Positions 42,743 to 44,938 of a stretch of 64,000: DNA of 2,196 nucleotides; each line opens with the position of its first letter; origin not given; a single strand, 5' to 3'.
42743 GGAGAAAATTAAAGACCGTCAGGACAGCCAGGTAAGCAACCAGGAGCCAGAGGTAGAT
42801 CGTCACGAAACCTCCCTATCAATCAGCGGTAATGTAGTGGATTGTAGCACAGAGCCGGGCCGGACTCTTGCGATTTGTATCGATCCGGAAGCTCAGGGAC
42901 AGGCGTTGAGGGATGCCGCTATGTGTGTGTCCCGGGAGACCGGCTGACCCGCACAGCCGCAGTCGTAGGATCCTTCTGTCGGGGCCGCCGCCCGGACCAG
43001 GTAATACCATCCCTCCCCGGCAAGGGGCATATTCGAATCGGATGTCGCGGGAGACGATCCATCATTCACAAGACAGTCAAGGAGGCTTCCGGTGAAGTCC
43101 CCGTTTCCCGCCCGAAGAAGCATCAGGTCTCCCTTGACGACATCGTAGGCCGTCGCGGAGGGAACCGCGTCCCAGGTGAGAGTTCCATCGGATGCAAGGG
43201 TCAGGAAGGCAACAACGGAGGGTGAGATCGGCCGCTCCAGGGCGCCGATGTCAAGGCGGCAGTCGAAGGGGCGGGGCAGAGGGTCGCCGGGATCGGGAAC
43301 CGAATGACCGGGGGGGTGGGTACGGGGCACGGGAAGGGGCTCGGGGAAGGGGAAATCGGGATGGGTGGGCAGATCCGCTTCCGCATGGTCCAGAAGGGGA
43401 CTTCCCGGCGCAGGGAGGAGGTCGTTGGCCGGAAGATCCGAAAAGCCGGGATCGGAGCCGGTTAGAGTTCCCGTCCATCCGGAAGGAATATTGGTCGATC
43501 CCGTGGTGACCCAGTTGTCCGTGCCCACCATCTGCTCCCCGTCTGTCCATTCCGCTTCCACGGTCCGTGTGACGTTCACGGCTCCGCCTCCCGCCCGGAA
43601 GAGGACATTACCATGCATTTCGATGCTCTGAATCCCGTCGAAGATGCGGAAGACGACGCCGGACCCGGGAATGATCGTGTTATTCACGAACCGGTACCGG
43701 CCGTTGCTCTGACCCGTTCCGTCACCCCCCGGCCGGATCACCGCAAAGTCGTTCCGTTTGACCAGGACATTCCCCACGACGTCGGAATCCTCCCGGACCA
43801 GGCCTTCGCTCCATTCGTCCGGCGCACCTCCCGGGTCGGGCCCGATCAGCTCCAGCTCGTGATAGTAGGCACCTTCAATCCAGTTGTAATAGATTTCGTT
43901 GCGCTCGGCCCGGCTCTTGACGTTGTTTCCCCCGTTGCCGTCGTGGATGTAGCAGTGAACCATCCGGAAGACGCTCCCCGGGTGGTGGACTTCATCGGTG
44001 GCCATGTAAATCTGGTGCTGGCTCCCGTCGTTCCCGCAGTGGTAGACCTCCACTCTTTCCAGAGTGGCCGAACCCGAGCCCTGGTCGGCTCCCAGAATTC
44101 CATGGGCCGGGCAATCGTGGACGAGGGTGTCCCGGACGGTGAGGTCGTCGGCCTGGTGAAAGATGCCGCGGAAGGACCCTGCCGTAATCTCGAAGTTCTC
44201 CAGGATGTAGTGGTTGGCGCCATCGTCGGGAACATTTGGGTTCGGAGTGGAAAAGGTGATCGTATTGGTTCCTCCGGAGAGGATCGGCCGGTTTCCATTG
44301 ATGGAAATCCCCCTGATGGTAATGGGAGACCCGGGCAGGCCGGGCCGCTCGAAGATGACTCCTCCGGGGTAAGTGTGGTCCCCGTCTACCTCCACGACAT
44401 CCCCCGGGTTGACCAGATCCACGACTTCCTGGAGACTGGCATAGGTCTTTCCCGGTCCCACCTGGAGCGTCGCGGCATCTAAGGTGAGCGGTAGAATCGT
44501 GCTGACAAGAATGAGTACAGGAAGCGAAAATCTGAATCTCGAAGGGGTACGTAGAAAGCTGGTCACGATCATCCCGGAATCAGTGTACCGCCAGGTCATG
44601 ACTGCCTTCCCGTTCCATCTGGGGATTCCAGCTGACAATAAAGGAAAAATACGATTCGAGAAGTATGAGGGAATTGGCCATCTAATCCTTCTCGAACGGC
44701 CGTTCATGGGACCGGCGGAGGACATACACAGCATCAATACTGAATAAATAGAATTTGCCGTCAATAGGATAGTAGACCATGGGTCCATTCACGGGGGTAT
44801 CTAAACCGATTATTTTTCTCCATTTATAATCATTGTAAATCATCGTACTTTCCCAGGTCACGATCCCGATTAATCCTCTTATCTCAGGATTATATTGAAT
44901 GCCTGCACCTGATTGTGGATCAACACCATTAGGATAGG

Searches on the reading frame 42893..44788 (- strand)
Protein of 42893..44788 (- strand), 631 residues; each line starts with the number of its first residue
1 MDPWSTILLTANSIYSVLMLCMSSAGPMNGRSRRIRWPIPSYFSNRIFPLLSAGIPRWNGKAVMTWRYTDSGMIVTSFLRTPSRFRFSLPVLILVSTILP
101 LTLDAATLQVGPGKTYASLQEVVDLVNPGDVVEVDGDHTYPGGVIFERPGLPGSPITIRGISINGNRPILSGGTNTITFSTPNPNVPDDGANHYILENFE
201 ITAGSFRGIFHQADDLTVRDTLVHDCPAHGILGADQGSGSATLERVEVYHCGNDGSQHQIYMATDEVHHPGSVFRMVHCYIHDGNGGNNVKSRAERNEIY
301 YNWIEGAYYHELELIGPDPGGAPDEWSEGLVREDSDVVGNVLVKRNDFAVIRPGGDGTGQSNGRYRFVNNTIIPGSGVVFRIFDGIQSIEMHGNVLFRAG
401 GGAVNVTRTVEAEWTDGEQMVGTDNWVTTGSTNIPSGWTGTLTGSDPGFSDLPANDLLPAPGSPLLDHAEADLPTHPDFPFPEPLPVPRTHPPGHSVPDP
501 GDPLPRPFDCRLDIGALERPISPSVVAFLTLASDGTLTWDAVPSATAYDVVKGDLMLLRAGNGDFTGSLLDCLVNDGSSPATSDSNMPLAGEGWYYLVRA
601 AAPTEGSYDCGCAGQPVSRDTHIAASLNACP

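Call 3: search_protein_families(library=pfam, proteins=[window:42893-44788:-], max_evalue=0.1)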
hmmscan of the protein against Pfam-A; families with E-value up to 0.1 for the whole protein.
window:42893-44788:- (631 aa): 1 family
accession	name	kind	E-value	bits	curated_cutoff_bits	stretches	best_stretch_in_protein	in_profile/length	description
PF13229.12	Beta_helix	-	0.00031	20.8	25.9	1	208-394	2-156/158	Right handed beta helix region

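Call 4: search_protein_families(library=ncbifam, proteins=[window:42893-44788:-], max_evalue=0.1)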
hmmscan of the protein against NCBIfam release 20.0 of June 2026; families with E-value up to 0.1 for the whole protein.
window:42893-44788:- (631 aa): 0 families

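Call 53: search_protein_families(library=pfam, proteins=[window:42893-44599:-], max_evalue=0.05)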
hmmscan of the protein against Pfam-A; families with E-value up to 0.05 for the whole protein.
window:42893-44599:- (568 aa): 1 family
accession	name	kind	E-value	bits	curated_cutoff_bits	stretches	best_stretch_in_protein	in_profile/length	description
PF13229.12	Beta_helix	-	0.00026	21.1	25.9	1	145-331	2-156/158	Right handed beta helix region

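Call 80: search_protein_families(library=ncbifam, proteins=[window:42893-44599:-], max_evalue=0.01)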
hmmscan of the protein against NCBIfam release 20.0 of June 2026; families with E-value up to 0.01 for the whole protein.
window:42893-44599:- (568 aa): 0 families

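Call 83: search_protein_families(library=padloc, proteins=[window:42893-44599:-], max_evalue=0.001)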
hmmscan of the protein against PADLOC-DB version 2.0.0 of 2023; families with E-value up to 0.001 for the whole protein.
window:42893-44599:- (568 aa): 0 families
